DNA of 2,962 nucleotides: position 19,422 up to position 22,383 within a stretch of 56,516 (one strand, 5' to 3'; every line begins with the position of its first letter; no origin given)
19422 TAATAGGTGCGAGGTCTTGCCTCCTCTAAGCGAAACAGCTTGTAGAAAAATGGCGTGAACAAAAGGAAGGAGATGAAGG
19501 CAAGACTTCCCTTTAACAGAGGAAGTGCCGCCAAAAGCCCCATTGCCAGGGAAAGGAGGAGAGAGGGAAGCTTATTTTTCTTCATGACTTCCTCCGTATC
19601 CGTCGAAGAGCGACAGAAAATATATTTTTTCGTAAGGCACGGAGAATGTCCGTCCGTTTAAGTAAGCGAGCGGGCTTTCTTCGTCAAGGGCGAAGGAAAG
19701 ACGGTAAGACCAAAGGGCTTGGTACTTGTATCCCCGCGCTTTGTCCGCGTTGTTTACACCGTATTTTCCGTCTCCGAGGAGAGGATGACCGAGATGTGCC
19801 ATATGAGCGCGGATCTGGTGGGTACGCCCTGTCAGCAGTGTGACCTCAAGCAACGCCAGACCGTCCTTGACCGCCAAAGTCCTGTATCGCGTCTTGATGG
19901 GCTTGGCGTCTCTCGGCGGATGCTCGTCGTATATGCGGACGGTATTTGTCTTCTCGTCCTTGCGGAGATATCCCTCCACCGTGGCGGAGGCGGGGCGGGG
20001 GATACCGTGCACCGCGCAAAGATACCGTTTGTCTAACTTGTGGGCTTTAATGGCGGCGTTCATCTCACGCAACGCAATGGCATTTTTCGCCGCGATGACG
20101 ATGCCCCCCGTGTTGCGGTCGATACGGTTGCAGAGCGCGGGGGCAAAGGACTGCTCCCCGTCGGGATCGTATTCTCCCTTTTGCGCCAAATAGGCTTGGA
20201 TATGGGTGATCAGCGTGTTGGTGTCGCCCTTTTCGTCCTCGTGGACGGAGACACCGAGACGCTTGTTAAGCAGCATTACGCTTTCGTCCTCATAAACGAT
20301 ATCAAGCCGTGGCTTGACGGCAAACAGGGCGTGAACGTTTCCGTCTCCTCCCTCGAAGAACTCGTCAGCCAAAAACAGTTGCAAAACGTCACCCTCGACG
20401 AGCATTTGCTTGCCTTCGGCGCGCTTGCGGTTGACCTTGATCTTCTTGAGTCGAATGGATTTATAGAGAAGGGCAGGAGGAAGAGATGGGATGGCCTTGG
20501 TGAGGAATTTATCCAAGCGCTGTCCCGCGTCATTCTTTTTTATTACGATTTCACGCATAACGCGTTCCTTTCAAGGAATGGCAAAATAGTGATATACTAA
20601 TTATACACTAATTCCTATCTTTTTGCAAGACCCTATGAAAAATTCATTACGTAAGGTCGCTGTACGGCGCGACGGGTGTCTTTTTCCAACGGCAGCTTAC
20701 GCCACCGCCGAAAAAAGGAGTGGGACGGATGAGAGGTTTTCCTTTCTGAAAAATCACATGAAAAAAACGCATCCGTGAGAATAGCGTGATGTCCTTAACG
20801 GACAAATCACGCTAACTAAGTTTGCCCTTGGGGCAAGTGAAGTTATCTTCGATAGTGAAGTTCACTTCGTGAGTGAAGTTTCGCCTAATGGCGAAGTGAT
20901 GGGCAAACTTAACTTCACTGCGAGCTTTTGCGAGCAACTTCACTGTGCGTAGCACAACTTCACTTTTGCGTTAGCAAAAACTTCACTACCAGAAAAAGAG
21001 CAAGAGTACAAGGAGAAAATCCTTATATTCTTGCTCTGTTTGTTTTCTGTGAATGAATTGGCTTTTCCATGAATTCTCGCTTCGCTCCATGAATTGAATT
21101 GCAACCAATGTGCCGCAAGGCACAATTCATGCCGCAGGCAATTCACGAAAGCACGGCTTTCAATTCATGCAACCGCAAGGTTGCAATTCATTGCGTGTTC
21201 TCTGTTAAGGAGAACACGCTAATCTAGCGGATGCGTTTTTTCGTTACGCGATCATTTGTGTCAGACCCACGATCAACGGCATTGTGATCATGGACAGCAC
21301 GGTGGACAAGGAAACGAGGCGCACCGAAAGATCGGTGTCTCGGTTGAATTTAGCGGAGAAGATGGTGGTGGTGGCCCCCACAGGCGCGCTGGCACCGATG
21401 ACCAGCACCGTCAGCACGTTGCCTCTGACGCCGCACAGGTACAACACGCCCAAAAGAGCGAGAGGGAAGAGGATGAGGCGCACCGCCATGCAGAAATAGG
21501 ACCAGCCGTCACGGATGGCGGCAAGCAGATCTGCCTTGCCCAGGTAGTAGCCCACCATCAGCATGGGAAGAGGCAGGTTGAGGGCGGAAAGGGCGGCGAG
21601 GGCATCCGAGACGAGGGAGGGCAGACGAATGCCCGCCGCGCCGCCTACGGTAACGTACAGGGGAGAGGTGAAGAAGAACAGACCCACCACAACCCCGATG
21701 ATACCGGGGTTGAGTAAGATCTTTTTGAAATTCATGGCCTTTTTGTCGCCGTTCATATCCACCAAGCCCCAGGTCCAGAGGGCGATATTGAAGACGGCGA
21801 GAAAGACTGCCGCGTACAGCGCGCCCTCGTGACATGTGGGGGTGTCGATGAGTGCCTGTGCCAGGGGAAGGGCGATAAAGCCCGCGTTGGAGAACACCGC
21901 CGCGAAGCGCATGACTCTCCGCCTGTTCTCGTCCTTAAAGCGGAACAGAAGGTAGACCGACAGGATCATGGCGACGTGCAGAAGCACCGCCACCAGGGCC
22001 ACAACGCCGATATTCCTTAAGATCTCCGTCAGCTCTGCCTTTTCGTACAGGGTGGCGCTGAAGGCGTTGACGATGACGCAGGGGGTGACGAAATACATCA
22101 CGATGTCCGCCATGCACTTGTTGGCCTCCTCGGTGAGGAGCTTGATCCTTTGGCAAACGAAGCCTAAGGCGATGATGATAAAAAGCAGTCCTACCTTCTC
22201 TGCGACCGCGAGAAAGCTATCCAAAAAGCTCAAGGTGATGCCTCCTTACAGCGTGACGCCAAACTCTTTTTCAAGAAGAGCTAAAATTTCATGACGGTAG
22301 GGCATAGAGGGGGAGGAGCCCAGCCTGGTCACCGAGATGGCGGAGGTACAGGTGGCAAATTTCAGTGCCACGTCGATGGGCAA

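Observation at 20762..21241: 480-bp symmetric hairpin-ladder element with no obvious known family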

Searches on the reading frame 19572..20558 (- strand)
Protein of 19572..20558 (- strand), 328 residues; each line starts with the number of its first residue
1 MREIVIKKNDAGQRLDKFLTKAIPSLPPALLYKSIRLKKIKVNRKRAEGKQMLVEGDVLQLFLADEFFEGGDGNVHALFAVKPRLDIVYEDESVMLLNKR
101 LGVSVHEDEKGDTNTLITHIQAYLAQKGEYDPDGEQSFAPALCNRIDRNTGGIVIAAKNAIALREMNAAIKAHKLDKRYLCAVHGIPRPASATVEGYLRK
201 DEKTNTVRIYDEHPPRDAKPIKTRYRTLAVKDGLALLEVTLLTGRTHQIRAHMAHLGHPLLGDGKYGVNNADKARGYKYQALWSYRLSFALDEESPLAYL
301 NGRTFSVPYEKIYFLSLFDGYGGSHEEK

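Call 13: find_encoding_contigs(protein=window:19572-20558:-, flank=6000, max_places=10)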
Protein window:19572-20558:- (328 aa): no gene with exactly this product is on record in the collection.

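Call 74: search_protein_families(library=pfam, proteins=[window:19572-20558:-], max_evalue=0.001)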
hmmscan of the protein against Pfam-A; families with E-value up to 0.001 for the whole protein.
window:19572-20558:- (328 aa): 1 family
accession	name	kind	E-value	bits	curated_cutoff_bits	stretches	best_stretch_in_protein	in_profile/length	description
PF00849.27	PseudoU_synth_2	-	1.8e-27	96.9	26.8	1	94-255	2-152/152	RNA pseudouridylate synthase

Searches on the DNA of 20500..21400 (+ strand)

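Call 4: search_rna_families(source=window, start=20500, end=21400, threshold=evalue, max_evalue=10, show_alignments=3)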
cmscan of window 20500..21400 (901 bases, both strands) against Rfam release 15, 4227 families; matches with E-value up to 10: 17.
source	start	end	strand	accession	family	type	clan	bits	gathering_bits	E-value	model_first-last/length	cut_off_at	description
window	20813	20884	+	RF01706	Gut-1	Gene; sRNA;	-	45.6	50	1.3e-07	1-77/77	no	Gut-1 RNA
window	20932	20988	-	RF01706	Gut-1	Gene; sRNA;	-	32.2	50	0.00032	1-77/77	no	Gut-1 RNA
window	21119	21193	-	RF01706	Gut-1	Gene; sRNA;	-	29.1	50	0.0019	1-77/77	no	Gut-1 RNA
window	20845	21039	+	RF01819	RsaD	Gene; sRNA;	-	27.1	50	0.016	1-189/189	no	RNA Staph. aureus D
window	20973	21064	+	RF04128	MIR8562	Gene; miRNA;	-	22.7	211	0.097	75-169/242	no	MIR8562 microRNA precursor family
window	20989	21050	-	RF00980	mir-643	Gene; miRNA;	-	22.1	65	0.068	1-85/85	no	mir-643 microRNA precursor family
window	20975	21060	-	RF04128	MIR8562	Gene; miRNA;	-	20.2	211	0.35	78-165/242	no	MIR8562 microRNA precursor family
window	20989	21050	+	RF00980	mir-643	Gene; miRNA;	-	18.8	65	0.62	1-85/85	no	mir-643 microRNA precursor family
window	20994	21047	+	RF04343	Plastid-psbA-2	Cis-reg;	CL00153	18.8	55.8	1.3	1-60/60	no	Plastid-psbA-2 3UTR RNA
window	20998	21036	+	RF03205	mir-1898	Gene; miRNA;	-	18.7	78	1.8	1-61/61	no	mir-1898 microRNA precursor family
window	20721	20772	+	RF00271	SNORD60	Gene; snRNA; snoRNA; CD-box;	CL00066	17.3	42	3.2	1-83/83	no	Small nucleolar RNA SNORD60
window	20846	20866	-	RF01111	SBWMV2_UPD-PKk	Cis-reg;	-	17.1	35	2.5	1-21/21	no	Pseudoknot of upstream pseudoknot domain (UPD) of the 3'UTR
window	20993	21041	+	RF04134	MIR7504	Gene; miRNA;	-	16.4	83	10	1-124/124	no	MIR7504 microRNA precursor family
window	20867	20923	-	RF02517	mir-1017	Gene; miRNA;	-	16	50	3.6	6-61/71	no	mir-1017 microRNA precursor family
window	21169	21235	-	RF01011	mir-605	Gene; miRNA;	-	15.2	98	9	1-82/82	no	mir-605 microRNA precursor family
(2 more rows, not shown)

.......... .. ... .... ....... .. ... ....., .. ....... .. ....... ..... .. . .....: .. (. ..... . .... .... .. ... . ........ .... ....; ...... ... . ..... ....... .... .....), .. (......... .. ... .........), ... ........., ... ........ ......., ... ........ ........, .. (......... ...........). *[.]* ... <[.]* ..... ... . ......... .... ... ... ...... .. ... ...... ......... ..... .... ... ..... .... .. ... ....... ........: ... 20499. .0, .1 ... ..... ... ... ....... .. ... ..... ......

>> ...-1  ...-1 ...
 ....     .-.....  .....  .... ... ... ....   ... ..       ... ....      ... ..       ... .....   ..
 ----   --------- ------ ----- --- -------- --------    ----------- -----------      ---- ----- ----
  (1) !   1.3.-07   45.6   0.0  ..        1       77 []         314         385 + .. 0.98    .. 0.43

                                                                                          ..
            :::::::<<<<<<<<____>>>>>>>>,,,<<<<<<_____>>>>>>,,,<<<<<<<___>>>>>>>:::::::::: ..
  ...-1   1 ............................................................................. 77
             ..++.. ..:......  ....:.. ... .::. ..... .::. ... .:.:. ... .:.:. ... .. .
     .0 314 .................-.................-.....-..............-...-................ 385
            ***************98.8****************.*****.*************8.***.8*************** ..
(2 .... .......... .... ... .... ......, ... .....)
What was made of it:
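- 21110..21191 (-): Module 2, A half. Read on the - strand: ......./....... words W0-W3 with hairpins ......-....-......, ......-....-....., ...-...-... and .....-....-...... Rfam Gut-1 hit of 29.1 bits at 21119-21193 on the - strand (call 4).
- On Gut-1 RNA motif (RF01706): Model alignment in call 4.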

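Call 20: search_dna_similar(query=window:20740-21260:+, collection=phages, mode=distant, max_evalue=0.01)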
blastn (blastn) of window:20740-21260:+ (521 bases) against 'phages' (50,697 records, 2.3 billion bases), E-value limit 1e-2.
No match.

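Call 21: search_dna_similar(query=window:20740-21260:+, collection=plasmids, mode=distant, max_evalue=0.01)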
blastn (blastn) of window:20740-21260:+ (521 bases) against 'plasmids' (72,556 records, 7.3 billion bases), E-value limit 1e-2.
No match.
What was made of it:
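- Tried and rejected: blastn of the block against the phage and plasmid collections found nothing (calls 20, 21).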

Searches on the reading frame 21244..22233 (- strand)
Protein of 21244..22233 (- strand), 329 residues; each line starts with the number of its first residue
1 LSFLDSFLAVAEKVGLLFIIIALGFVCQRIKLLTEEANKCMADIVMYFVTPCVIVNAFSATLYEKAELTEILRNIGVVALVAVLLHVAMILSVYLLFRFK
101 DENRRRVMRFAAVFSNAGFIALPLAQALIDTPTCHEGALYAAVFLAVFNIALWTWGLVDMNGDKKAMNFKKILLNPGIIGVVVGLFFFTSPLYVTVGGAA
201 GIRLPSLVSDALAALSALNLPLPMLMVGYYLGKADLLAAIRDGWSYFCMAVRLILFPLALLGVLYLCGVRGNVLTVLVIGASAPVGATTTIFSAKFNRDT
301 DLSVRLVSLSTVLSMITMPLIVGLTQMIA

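Call 46: find_homologous_proteins(query=window:21244-22233:-, max_evalue=1e-40)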
Query window:21244-22233:- (329 aa): 606 proteins with E <= 1e-40 among 8000 candidates; the best 120 are listed.
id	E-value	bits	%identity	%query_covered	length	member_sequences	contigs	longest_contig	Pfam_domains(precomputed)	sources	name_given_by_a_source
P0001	2.8e-203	692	100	100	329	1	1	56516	PF03547.24,PF01758.22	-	-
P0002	1.1e-192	657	93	100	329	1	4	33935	PF03547.24,PF01758.22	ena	-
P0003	1.4e-181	621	86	100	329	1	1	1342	PF03547.24,PF01758.22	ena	-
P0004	5.0e-181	619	86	100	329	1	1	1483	PF03547.24,PF01758.22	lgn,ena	-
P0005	5.6e-180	615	87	100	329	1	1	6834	PF03547.24,PF01758.22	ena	-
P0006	9.9e-179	611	85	100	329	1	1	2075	PF03547.24,PF01758.22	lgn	-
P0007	3.3e-178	610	85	100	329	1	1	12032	PF03547.24,PF01758.22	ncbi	-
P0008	3.5e-178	609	85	100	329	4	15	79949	PF03547.24,PF01758.22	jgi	-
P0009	3.5e-178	609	85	100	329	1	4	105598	PF03547.24,PF01758.22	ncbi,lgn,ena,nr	ncbi:MAG: AEC family transporter [Clostridia bacterium]|nr:AEC family transporter [Clostridia bacter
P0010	4.8e-178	609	85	100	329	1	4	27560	PF03547.24,PF01758.22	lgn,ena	-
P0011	7.8e-178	608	84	100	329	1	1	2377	PF03547.24,PF01758.22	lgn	-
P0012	1.9e-177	607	85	100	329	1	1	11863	PF03547.24,PF01758.22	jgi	jgi:predicted permease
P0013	4.0e-176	603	84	100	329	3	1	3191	PF03547.24,PF01758.22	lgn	-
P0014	1.2e-173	595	83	100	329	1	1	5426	PF03547.24,PF01758.22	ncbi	-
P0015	2.5e-173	594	84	100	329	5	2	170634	PF03547.24,PF01758.22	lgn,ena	-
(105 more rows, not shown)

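Call 47: find_encoding_contigs(protein=P0002, flank=3000, max_places=3)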
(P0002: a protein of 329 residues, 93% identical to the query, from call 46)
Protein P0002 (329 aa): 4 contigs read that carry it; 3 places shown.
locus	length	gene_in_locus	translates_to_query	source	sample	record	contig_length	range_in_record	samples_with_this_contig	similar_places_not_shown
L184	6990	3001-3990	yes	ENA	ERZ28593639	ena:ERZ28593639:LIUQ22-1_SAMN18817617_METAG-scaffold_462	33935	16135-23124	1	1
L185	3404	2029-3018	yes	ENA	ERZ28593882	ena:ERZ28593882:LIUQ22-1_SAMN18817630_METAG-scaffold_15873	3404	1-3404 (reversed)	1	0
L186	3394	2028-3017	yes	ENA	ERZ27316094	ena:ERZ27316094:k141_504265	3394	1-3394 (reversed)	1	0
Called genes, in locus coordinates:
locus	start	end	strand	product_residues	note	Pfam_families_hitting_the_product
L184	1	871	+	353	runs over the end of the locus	PF08240:ADH_N, PF16912:Glu_dehyd_C, PF00107:ADH_zinc_N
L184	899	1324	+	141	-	PF07883:Cupin_2, PF02311:AraC_binding (faint)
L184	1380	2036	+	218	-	PF01791:DeoC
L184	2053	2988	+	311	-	PF00294:PfkB, PF08543:Phos_pyr_kin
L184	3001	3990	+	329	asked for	PF03547:Mem_trans, PF01758:SBF (weak)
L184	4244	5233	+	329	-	PF00849:PseudoU_synth_2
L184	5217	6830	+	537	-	PF20154:LNT_N, PF00795:CN_hydrolase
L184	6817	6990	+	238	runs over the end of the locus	PF00005:ABC_tran, PF13304:AAA_21 (weak)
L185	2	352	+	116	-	?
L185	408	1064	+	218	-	PF01791:DeoC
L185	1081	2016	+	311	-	PF00294:PfkB, PF08543:Phos_pyr_kin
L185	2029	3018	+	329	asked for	PF03547:Mem_trans, PF01758:SBF (weak)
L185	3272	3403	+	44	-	?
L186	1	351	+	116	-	?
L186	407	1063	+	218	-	PF01791:DeoC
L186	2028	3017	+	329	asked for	PF03547:Mem_trans, PF01758:SBF (weak)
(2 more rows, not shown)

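Call 48: find_encoding_contigs(protein=P0009, flank=3000, max_places=2)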
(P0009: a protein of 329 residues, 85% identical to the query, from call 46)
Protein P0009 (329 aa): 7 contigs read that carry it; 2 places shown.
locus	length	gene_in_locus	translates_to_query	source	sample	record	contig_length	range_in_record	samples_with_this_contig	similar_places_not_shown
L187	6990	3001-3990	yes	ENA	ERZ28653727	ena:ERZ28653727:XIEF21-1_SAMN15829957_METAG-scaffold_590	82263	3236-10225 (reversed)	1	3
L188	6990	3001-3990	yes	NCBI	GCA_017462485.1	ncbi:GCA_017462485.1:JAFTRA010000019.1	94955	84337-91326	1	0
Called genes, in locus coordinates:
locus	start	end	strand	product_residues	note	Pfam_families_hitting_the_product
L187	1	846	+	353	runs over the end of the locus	PF08240:ADH_N, PF16912:Glu_dehyd_C, PF00107:ADH_zinc_N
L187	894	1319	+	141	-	PF07883:Cupin_2, PF02311:AraC_binding (weak)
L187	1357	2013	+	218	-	PF01791:DeoC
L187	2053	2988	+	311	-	PF00294:PfkB, PF08543:Phos_pyr_kin, PF25270:Khk (weak)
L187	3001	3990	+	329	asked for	PF03547:Mem_trans, PF01758:SBF (weak)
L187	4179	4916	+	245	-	PF03009:GDPD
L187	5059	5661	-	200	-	PF00665:rve, PF13683:rve_3, PF13333:rve_2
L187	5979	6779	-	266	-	PF00165:HTH_AraC, PF12833:HTH_18, PF00165:HTH_AraC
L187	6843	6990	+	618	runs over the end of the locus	PF07944:Beta-AFase-like_GH127_cat (weak)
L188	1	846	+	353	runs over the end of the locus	PF08240:ADH_N, PF16912:Glu_dehyd_C, PF00107:ADH_zinc_N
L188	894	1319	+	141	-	PF07883:Cupin_2, PF02311:AraC_binding (weak)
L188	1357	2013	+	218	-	PF01791:DeoC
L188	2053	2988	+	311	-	PF00294:PfkB, PF08543:Phos_pyr_kin, PF25270:Khk (weak)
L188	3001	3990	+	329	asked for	PF03547:Mem_trans, PF01758:SBF (weak)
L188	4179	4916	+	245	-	PF03009:GDPD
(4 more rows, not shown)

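Call 49: find_encoding_contigs(protein=P0015, flank=3000, max_places=2)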
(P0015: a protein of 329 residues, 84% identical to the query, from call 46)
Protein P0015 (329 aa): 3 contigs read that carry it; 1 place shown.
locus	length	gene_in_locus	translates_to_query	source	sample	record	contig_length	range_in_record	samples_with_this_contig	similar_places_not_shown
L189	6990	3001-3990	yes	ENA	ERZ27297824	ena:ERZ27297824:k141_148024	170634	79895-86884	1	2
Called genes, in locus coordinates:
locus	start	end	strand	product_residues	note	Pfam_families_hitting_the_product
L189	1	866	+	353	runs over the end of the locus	PF08240:ADH_N, PF16912:Glu_dehyd_C, PF00107:ADH_zinc_N, PF13602:ADH_zinc_N_2 (weak)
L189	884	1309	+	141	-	PF07883:Cupin_2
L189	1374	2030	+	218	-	PF01791:DeoC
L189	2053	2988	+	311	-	PF00294:PfkB, PF08543:Phos_pyr_kin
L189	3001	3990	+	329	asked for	PF03547:Mem_trans, PF01758:SBF (weak)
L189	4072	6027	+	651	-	PF02065:Melibiase, PF01055:Glyco_hydro_31_2nd (weak)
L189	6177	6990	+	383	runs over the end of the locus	PF00990:GGDEF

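Call 79: find_encoding_contigs(protein=P0005, flank=1500, max_places=2)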
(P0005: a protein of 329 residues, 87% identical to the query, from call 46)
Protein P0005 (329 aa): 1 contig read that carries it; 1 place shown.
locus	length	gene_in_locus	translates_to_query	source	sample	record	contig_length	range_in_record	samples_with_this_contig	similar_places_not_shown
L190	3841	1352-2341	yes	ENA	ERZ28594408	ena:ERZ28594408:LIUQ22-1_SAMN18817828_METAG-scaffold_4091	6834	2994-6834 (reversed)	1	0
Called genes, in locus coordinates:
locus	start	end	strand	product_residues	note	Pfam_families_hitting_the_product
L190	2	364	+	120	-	?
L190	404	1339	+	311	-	PF00294:PfkB, PF08543:Phos_pyr_kin, PF25270:Khk (weak)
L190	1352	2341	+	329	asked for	PF03547:Mem_trans, PF01758:SBF (weak)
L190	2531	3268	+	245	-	PF03009:GDPD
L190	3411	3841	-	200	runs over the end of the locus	PF00665:rve, PF13683:rve_3, PF13333:rve_2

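Call 80: find_encoding_contigs(protein=P0007, flank=1500, max_places=2)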
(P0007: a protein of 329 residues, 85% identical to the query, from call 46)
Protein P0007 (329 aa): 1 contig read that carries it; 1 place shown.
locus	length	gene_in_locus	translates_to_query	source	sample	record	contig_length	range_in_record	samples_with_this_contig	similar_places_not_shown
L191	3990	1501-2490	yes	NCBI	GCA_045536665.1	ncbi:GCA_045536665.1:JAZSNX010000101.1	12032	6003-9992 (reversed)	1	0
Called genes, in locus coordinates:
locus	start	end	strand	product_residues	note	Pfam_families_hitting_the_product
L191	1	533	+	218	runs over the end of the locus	PF01791:DeoC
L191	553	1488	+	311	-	PF00294:PfkB, PF08543:Phos_pyr_kin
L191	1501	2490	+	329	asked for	PF03547:Mem_trans, PF01758:SBF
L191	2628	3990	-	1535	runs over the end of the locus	-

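Call 81: find_encoding_contigs(protein=P0008, flank=1500, max_places=3)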
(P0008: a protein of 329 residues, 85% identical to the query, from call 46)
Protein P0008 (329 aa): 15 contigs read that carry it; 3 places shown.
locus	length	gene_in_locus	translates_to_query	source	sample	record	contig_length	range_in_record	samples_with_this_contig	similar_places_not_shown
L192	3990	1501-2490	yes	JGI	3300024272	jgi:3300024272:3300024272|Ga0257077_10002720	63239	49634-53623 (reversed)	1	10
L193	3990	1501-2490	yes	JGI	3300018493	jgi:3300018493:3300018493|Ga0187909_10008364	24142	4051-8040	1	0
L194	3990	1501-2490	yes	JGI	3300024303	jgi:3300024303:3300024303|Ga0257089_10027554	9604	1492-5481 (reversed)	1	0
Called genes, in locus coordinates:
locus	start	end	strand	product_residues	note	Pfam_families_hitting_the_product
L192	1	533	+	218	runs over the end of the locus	PF01791:DeoC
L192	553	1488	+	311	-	PF00294:PfkB, PF08543:Phos_pyr_kin, PF25270:Khk (weak)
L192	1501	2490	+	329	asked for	PF03547:Mem_trans, PF01758:SBF (weak)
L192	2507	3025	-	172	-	PF04138:GtrA_DPMS_TM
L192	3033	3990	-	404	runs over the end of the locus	PF05496:RuvB_N, PF01078:Mg_chelatase (faint), PF14532:Sigma54_activ_2 (weak), PF00004:AAA, PF07726:AAA_3 (weak), PF07728:AAA_5 (faint), PF16193:AAA_assoc_2, PF12002:MgsA_C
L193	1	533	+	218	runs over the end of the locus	PF01791:DeoC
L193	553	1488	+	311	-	PF00294:PfkB, PF08543:Phos_pyr_kin, PF25270:Khk (weak)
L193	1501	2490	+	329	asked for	PF03547:Mem_trans, PF01758:SBF (weak)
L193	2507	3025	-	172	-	PF04138:GtrA_DPMS_TM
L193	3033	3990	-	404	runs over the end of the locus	PF05496:RuvB_N, PF01078:Mg_chelatase (faint), PF14532:Sigma54_activ_2 (weak), PF00004:AAA, PF07726:AAA_3 (weak), PF07728:AAA_5 (faint), PF16193:AAA_assoc_2, PF12002:MgsA_C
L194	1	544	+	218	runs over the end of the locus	PF01791:DeoC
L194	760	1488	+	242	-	PF00294:PfkB, PF08543:Phos_pyr_kin, PF25270:Khk (weak)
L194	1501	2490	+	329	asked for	PF03547:Mem_trans, PF01758:SBF (weak)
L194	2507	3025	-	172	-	PF04138:GtrA_DPMS_TM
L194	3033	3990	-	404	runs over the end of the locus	PF05496:RuvB_N, PF01078:Mg_chelatase (faint), PF14532:Sigma54_activ_2 (weak), PF00004:AAA, PF07726:AAA_3 (weak), PF07728:AAA_5 (faint), PF16193:AAA_assoc_2, PF12002:MgsA_C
